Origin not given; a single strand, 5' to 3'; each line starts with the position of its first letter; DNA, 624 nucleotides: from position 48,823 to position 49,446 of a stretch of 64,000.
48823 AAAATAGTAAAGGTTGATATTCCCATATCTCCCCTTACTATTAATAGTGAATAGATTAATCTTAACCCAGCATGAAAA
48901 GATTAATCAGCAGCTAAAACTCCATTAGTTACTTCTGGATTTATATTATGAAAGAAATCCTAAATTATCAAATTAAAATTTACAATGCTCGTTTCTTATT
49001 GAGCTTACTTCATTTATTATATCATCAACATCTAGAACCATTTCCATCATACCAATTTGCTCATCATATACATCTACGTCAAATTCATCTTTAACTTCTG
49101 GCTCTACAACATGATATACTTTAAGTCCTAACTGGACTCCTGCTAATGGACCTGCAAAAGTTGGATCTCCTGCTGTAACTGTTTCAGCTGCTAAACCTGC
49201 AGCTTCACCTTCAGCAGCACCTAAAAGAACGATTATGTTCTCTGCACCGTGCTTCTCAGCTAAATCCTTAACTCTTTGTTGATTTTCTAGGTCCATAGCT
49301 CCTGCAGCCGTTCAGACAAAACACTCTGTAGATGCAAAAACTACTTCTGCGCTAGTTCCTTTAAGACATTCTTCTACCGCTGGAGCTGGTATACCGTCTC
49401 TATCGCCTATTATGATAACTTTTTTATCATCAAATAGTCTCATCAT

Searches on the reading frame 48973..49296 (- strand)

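Call 31: search_protein_families(library=pfam, proteins=[window:48973-49296:-], max_evalue=0.00001)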
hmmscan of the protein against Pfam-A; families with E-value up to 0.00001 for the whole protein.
window:48973-49296:- (107 aa): 1 family
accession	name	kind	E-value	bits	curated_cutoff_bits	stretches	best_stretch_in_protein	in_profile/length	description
PF04723.20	GRDA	-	2.3e-52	177.1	22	1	1-101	47-147/147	Glycine reductase complex selenoprotein A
